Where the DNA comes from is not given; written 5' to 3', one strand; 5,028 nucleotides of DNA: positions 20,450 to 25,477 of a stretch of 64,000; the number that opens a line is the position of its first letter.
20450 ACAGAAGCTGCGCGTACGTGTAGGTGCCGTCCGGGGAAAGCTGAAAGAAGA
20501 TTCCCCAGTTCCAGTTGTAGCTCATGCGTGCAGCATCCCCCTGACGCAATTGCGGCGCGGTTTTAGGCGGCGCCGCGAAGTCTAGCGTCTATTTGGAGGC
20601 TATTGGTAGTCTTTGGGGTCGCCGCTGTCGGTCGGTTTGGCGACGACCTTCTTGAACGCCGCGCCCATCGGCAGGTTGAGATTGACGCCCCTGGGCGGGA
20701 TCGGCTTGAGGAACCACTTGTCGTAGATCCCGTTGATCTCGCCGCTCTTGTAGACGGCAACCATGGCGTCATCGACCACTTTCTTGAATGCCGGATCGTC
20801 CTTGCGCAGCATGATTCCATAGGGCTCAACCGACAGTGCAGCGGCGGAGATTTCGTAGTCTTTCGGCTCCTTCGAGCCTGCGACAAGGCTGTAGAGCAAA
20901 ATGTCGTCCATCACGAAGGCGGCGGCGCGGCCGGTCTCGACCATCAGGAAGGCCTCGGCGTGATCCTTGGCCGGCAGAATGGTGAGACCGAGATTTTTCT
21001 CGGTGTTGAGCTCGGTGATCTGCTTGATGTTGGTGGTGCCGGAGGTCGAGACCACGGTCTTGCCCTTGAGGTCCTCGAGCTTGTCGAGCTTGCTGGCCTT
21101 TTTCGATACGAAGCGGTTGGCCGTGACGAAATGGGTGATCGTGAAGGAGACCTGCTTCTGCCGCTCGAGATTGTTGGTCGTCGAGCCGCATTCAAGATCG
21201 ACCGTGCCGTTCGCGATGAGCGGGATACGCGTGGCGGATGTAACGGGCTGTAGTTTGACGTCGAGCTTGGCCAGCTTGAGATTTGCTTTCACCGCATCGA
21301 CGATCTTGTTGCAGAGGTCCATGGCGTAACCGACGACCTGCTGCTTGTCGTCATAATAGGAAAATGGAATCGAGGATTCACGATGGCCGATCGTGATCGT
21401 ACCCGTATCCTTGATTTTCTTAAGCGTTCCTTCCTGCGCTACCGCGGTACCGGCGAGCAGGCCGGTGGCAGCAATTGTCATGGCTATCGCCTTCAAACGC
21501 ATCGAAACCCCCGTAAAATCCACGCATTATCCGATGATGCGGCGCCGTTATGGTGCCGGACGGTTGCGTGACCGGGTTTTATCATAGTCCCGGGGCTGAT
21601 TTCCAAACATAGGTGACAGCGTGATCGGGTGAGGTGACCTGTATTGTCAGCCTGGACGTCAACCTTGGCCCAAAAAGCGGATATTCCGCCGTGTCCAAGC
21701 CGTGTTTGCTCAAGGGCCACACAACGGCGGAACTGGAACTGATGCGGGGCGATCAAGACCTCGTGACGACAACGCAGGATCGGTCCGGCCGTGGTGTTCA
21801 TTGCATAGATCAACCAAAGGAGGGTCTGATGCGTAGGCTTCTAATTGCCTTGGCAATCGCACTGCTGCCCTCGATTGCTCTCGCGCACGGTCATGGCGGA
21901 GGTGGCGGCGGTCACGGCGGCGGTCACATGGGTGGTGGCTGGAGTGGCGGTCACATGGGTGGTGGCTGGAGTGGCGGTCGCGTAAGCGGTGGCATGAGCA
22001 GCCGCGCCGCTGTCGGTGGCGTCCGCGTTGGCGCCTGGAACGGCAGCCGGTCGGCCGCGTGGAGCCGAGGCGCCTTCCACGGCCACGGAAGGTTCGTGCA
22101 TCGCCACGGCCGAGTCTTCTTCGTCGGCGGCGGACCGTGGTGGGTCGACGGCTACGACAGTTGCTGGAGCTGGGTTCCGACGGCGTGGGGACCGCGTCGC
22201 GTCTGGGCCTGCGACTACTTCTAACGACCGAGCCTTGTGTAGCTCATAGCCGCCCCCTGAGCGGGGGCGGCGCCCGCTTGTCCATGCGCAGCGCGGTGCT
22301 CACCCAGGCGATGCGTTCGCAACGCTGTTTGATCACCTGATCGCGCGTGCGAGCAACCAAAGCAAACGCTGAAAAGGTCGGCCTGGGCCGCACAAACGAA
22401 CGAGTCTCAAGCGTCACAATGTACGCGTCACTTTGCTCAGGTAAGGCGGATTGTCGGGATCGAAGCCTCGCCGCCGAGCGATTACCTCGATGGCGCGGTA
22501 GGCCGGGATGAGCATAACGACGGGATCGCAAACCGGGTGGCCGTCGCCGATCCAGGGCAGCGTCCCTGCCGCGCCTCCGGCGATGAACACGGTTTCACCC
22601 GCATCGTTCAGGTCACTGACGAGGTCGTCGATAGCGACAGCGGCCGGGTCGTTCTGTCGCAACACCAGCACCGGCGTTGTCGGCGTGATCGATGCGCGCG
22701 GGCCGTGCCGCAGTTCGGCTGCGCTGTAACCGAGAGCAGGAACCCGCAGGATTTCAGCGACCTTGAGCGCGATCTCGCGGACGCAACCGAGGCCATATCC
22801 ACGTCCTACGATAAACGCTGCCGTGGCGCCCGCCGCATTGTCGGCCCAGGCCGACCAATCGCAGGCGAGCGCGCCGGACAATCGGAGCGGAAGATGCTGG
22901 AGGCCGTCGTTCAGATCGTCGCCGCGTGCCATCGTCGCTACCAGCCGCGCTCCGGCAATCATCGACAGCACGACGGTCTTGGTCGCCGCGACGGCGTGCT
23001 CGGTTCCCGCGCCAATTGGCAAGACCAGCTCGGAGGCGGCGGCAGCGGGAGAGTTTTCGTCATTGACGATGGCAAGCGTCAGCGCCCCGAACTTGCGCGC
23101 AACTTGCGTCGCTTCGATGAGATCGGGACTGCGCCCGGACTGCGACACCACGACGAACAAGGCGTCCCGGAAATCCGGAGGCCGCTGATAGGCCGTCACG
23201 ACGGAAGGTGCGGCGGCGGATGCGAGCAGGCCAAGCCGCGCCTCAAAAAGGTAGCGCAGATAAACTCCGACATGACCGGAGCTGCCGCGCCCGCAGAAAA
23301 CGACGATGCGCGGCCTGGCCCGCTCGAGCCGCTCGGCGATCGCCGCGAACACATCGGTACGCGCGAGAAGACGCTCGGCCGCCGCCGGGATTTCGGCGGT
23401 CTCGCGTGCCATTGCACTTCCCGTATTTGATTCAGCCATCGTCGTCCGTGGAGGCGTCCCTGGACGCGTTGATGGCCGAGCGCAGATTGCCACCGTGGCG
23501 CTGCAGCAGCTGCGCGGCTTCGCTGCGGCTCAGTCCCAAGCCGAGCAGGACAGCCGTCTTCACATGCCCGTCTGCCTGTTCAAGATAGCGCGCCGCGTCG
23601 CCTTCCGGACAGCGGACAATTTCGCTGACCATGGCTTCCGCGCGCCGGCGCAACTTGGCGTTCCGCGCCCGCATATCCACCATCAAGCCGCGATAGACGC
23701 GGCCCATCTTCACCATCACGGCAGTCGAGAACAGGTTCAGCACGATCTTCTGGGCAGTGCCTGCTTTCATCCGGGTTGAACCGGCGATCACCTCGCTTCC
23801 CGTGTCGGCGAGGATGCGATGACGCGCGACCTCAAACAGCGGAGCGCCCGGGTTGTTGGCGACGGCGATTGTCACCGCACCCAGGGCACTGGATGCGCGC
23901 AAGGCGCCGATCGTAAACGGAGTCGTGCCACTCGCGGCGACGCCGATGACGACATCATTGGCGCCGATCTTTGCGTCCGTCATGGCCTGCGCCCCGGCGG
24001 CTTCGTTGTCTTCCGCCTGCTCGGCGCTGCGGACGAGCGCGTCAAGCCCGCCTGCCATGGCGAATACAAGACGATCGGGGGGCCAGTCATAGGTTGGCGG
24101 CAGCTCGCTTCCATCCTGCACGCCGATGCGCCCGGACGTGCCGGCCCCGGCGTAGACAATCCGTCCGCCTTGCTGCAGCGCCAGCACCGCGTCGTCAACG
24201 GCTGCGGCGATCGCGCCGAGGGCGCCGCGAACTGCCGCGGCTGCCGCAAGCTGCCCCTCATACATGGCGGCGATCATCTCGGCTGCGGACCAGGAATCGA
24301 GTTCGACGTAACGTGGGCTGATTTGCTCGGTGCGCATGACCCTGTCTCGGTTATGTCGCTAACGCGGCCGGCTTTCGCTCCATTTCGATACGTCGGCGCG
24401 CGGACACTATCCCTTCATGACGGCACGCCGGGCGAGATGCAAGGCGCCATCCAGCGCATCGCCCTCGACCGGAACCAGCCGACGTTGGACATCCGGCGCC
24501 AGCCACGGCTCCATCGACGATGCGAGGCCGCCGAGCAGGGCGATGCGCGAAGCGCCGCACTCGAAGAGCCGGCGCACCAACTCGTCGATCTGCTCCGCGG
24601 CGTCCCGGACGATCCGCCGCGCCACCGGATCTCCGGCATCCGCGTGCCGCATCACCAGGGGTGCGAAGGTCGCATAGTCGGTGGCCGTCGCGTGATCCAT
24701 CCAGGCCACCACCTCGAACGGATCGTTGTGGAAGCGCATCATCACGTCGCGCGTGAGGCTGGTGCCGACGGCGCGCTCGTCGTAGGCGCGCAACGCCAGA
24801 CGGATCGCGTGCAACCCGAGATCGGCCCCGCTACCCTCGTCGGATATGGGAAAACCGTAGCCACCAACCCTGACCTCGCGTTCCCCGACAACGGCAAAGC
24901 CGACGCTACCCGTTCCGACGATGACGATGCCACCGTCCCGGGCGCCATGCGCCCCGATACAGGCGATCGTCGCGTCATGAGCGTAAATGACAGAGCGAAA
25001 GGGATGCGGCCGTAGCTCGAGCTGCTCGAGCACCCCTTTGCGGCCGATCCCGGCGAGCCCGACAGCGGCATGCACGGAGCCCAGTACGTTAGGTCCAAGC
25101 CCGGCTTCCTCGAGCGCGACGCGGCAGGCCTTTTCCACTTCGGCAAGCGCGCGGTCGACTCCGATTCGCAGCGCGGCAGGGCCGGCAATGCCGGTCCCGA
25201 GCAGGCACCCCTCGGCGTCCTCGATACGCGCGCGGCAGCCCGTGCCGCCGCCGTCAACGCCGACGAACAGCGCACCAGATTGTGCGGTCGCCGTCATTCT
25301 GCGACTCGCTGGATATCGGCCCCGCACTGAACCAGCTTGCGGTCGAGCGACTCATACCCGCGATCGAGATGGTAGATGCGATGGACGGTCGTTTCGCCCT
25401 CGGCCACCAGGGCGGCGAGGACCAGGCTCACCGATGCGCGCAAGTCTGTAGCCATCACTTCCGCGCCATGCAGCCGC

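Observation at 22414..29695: Amino-sugar/MurNAc salvage locus headed by a biosynthetic murA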

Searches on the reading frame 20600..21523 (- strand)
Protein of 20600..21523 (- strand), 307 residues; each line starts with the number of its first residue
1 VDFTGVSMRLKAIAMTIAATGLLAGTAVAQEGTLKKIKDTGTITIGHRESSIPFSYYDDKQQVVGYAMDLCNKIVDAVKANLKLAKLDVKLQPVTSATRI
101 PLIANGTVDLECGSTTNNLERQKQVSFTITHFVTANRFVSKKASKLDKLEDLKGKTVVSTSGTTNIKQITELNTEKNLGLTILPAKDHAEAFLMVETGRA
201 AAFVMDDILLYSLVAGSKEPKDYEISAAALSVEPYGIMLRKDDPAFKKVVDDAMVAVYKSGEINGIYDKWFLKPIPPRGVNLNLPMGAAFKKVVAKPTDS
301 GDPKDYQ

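Call 6: search_protein_families(library=pfam, proteins=[window:20600-21523:-])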
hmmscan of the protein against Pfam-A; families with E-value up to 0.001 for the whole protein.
window:20600-21523:- (307 aa): 3 families
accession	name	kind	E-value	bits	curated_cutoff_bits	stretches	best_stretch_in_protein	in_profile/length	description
PF00497.25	SBP_bac_3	-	4.1e-29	101.5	26.4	1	43-272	1-131/132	Bacterial extracellular solute-binding proteins, family 3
PF12974.12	Phosphonate-bd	-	1.5e-05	24.9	27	1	137-260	88-219/242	ABC transporter, phosphonate, periplasmic substrate-binding protein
PF09084.16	NMT1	-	0.00012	22.5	20.5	0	85-168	19-110/216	NMT1/THI5 like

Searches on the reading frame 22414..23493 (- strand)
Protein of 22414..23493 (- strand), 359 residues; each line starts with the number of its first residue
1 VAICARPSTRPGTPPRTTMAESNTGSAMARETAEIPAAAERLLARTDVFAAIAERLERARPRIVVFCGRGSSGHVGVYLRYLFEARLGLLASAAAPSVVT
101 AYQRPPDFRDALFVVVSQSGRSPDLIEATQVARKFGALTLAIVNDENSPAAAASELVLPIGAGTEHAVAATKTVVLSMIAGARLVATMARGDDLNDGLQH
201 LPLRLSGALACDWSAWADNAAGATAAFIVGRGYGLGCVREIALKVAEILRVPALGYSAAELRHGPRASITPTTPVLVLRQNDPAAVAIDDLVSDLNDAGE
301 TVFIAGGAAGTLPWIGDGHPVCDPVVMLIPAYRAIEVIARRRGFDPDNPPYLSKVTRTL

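Call 3: search_protein_families(library=ncbifam, proteins=[window:22414-23493:-])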
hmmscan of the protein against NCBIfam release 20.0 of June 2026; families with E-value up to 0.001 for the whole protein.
window:22414-23493:- (359 aa): 16 families
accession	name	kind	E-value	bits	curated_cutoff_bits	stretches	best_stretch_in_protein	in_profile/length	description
NF046059.1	NagB_SO3506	equivalog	4e-73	246.6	430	1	26-359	2-330/330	glucosamine-6-phosphate deaminase NagB-II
TIGR01135.1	glmS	equivalog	5.7e-36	124.2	418.05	1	28-354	253-602/607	glutamine--fructose-6-phosphate transaminase (isomerizing)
NF001484.0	PRK00331.1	subfamily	6.4e-35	120.6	381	1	28-354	254-596/601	isomerizing glutamine--fructose-6-phosphate transaminase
NF008481.0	PRK11382.1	equivalog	1.9e-08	33.9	430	1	113-351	96-333/340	fructoselysine 6-phosphate deglycase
TIGR02815.1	agaS_fam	subfamily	1.7e-07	30.6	529.2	1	54-300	36-294/372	putative sugar isomerase, AgaS family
NF041128.1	glucosaP_deam_GlmD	equivalog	2.8e-06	26.8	580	1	34-357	6-322/323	glucosamine-6-phosphate deaminase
NF003915.0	PRK05441.1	subfamily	2.9e-06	26.5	168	1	112-168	134-190/300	N-acetylmuramic acid 6-phosphate etherase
NF040776.2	AlsR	equivalog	4e-06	26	400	1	112-159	179-226/279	transcriptional repressor AlsR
NF008458.0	PRK11337.1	equivalog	6e-06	25.4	378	1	112-162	191-241/293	MurR/RpiR family transcriptional regulator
NF009222.0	PRK12570.1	subfamily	7e-06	25.1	255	1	113-171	142-200/307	N-acetylmuramic acid 6-phosphate etherase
NF010701.0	PRK14101.1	equivalog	8.4e-06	24.2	920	1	55-167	464-568/638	bifunctional transcriptional regulator/glucokinase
TIGR03127.2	RuMP_HxlB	equivalog_domain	1.2e-05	25.3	160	1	98-173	61-136/178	6-phospho-3-hexuloisomerase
NF041755.1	RuMP_HxlAB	equivalog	2.2e-05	23.6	500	1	51-166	238-345/391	bifunctional 3-hexulose-6-phosphate synthase/6-phospho-3-hexuloisomerase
NF008451.0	PRK11302.1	subfamily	3.9e-05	23.2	296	1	109-199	175-267/286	transcriptional regulator HexR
TIGR00274.1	TIGR00274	equivalog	7.5e-05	21.9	302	0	113-169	130-186/291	N-acetylmuramic acid 6-phosphate etherase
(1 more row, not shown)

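Call 4: search_protein_families(library=pfam, proteins=[window:22414-23493:-])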
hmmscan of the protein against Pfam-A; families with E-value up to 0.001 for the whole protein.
window:22414-23493:- (359 aa): 1 family
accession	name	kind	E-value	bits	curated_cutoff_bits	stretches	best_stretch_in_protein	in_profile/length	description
PF01380.27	SIS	-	1.6e-24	86.6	25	2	64-182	8-126/131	SIS domain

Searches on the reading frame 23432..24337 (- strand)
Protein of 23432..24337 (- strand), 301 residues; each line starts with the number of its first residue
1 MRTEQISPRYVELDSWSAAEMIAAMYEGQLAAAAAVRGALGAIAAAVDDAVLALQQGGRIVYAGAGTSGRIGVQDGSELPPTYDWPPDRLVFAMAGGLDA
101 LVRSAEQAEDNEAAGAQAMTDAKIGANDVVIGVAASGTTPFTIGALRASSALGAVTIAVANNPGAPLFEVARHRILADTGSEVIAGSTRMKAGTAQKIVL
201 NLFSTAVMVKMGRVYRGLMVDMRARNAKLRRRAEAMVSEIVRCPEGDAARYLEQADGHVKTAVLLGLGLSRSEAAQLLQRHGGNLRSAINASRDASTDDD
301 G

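Call 3: search_protein_families(library=ncbifam, proteins=[window:23432-24337:-])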
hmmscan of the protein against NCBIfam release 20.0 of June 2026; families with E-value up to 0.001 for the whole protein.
window:23432-24337:- (301 aa): 7 families
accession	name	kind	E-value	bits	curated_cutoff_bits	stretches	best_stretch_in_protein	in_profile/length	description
NF003915.0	PRK05441.1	subfamily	1.9e-108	362.1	168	1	1-292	6-298/300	N-acetylmuramic acid 6-phosphate etherase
NF009222.0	PRK12570.1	subfamily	3.6e-90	301.9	255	1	2-292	14-305/307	N-acetylmuramic acid 6-phosphate etherase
TIGR00274.1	TIGR00274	equivalog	1.6e-88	296.6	302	1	1-289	1-290/291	N-acetylmuramic acid 6-phosphate etherase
TIGR01135.1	glmS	equivalog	1.2e-07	30.7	418.05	1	119-230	331-440/607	glutamine--fructose-6-phosphate transaminase (isomerizing)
NF001484.0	PRK00331.1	subfamily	4.5e-07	28.6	381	1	118-238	325-443/601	isomerizing glutamine--fructose-6-phosphate transaminase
TIGR03127.2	RuMP_HxlB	equivalog_domain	0.0004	20.3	160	1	120-229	66-170/178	6-phospho-3-hexuloisomerase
NF008458.0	PRK11337.1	equivalog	0.00059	18.9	378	1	119-200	181-261/293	MurR/RpiR family transcriptional regulator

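Call 4: search_protein_families(library=pfam, proteins=[window:23432-24337:-])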
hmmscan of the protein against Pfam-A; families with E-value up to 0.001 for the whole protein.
window:23432-24337:- (301 aa): 5 families
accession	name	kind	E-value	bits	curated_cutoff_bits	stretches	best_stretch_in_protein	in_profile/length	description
PF22645.1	GKRP_SIS_N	-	1.3e-15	57.5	27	1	43-147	2-110/113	Glucokinase regulatory protein N-terminal SIS domain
PF01380.27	SIS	-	9.3e-08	32.4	25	1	114-204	40-129/131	SIS domain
PF14555.12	UBA_4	-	7.7e-07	29.2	21.8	0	268-291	12-35/43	UBA-like domain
PF13580.11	SIS_2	-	2.3e-05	24.9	27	1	41-160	19-137/138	SIS domain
PF20741.3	GKRP-like_C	-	0.00071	20.5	27.7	0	218-255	3-40/100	C-terminal lid domain of glucokinase regulatory protein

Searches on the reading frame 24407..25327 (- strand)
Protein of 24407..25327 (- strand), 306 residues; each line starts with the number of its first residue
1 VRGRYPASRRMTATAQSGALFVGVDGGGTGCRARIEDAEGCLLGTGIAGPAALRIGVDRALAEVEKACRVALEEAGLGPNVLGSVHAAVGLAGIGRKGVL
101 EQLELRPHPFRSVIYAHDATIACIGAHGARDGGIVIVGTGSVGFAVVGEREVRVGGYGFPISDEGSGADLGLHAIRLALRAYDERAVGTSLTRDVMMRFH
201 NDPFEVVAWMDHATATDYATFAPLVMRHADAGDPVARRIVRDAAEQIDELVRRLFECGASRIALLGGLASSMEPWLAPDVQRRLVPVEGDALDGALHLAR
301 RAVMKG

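Call 3: search_protein_families(library=ncbifam, proteins=[window:24407-25327:-])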
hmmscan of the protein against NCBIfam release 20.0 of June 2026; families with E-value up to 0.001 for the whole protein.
window:24407-25327:- (306 aa): 1 family
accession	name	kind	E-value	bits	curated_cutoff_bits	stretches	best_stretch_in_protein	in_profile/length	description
NF046058.1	NagK_SO3507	equivalog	2.5e-80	270.1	370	1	13-302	3-293/295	N-acetylglucosamine kinase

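Call 4: search_protein_families(library=pfam, proteins=[window:24407-25327:-])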
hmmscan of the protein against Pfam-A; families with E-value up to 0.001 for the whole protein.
window:24407-25327:- (306 aa): 1 family
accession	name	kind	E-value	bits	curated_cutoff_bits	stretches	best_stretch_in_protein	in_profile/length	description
PF01869.26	BcrAD_BadFG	-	1.7e-33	116.7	31.5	1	22-277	1-245/271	BadF/BadG/BcrA/BcrD ATPase family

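Call 49: search_solved_structures(query=window:24407-25297:-, max_evalue=0.001)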
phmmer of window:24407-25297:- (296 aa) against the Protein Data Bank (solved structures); distinct sequences matched with E-value up to 0.001: 5.
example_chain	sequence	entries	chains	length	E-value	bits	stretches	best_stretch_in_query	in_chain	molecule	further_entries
1zc6_A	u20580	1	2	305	7.8e-40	140.5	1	10-291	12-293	probable N-acetylglucosamine kinase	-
2e2n_A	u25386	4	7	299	4.7e-22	82.1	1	10-260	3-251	HEXOKINASE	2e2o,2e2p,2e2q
8zo3_A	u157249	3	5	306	3.9e-21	79.1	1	11-246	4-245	N-acetylmuramic acid/N-acetylglucosamine kinase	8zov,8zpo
2ch5_A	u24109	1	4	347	1.6e-09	41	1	8-238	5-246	NAGK PROTEIN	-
2ch6_A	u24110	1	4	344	2.5e-09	40.4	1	9-238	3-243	N-ACETYL-D-GLUCOSAMINE KINASE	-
